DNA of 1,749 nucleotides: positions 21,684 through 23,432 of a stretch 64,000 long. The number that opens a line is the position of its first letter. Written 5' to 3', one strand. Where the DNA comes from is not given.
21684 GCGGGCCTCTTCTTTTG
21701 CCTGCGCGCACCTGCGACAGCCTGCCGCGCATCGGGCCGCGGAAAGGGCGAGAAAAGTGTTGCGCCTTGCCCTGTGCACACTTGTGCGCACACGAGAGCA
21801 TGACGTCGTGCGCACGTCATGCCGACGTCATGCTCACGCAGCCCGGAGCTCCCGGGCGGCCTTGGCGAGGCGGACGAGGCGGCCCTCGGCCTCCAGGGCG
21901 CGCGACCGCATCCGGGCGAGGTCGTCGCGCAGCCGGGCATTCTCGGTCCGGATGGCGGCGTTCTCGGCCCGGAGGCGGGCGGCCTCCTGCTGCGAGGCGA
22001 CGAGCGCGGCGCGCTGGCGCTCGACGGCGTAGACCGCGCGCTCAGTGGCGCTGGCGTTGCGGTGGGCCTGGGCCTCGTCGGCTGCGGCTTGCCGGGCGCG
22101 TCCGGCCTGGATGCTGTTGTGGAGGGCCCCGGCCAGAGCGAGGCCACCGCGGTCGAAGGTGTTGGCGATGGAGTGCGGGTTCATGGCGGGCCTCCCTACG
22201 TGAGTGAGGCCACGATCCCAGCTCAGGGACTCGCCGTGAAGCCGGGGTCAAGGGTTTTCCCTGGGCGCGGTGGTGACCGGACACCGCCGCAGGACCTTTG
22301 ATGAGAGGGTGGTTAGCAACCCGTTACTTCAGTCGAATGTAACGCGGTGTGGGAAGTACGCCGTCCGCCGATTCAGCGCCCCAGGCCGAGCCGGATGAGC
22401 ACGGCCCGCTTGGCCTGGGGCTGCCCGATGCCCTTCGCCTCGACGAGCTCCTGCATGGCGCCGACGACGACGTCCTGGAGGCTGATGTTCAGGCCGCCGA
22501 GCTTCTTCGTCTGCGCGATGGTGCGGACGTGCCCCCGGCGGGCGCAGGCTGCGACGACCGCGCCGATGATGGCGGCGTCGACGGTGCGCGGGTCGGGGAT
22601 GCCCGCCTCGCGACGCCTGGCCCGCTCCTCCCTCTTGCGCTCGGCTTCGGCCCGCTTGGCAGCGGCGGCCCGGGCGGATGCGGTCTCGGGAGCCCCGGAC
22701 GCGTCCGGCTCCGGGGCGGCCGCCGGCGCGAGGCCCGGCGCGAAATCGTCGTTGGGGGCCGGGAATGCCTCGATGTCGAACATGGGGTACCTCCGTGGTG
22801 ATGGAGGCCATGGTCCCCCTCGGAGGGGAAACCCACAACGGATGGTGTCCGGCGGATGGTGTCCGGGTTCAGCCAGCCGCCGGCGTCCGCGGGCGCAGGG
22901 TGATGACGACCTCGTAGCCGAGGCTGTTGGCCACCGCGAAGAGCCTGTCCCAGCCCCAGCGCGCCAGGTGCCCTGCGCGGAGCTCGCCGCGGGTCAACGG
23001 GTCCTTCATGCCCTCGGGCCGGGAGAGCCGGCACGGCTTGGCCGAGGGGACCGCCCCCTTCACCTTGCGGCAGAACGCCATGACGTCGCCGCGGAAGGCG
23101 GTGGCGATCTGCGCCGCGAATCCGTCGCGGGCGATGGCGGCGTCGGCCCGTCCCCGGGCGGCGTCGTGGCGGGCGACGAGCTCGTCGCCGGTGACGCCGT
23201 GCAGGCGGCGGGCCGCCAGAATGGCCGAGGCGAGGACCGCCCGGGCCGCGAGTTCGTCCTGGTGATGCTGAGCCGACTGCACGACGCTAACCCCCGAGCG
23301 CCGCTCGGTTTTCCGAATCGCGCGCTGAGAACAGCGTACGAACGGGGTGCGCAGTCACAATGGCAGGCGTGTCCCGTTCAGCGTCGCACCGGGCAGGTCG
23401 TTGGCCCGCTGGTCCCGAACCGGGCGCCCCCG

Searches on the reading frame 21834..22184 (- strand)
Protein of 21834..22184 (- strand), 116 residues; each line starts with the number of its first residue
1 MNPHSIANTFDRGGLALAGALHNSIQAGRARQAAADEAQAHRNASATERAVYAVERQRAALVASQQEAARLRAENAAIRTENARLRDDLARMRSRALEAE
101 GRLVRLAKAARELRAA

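Call 15: search_protein_families(library=phrogs, proteins=[window:21834-22184:-], max_evalue=0.001)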
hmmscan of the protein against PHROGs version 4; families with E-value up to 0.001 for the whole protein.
window:21834-22184:- (116 aa): 1 family
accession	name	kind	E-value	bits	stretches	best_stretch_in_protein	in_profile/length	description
phrog_3671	-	unknown function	0.00043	21.4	1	44-93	41-70/87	-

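Call 16: search_protein_families(library=pfam, proteins=[window:21834-22184:-], max_evalue=0.01)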
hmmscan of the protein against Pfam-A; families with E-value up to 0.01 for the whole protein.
window:21834-22184:- (116 aa): 2 families
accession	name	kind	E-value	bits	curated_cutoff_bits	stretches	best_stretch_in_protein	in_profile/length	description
PF04977.20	DivIC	-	0.0033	17.6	28.9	1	51-97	9-57/80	Septum formation initiator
PF24213.1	DUF7434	-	0.0069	16.8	27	0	13-35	10-32/40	Family of unknown function (DUF7434)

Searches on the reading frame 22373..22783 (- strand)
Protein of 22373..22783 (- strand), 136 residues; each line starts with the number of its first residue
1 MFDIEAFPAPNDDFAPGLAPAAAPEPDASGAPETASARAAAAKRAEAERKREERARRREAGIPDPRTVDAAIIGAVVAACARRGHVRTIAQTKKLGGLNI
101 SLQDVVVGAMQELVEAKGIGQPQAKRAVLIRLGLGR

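Call 39: search_protein_families(library=pfam, proteins=[window:22373-22783:-], max_evalue=0.05)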
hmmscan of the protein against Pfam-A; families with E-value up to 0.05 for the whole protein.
window:22373-22783:- (136 aa): 0 families

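Call 55: search_protein_families(library=phrogs, proteins=[window:22373-22783:-], max_evalue=0.05)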
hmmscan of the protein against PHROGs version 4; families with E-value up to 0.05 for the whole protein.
window:22373-22783:- (136 aa): 1 family
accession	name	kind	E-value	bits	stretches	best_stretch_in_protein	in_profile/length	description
phrog_13918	-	unknown function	0.027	15.5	1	64-134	9-80/108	-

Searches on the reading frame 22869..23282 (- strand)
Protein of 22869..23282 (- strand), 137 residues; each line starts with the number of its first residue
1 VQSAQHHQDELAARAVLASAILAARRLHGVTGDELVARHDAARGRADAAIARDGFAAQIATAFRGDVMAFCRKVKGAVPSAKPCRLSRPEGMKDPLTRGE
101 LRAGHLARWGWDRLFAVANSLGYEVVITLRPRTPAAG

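Call 15: search_protein_families(library=phrogs, proteins=[window:22869-23282:-], max_evalue=0.001)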
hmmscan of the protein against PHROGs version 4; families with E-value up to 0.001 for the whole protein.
window:22869-23282:- (137 aa): 0 families

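Call 16: search_protein_families(library=pfam, proteins=[window:22869-23282:-], max_evalue=0.01)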
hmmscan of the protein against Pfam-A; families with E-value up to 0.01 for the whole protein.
window:22869-23282:- (137 aa): 1 family
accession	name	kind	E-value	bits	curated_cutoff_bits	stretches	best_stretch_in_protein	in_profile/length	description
PF13744.12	HTH_37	-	0.0073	16.5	27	0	100-128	50-78/80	Helix-turn-helix domain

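Call 54: search_protein_families(library=pfam, proteins=[window:22869-23282:-], max_evalue=0.1)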
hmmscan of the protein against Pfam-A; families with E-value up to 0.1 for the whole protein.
window:22869-23282:- (137 aa): 1 family
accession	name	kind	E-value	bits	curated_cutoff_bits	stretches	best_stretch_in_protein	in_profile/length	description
PF13744.12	HTH_37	-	0.0073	16.5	27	0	100-128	50-78/80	Helix-turn-helix domain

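Call 55: search_protein_families(library=phrogs, proteins=[window:22869-23282:-], max_evalue=0.05)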
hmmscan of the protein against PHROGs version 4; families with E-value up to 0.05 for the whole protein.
window:22869-23282:- (137 aa): 1 family
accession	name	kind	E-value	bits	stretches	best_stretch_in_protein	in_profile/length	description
phrog_29500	-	unknown function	0.012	16.7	0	88-123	20-52/92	-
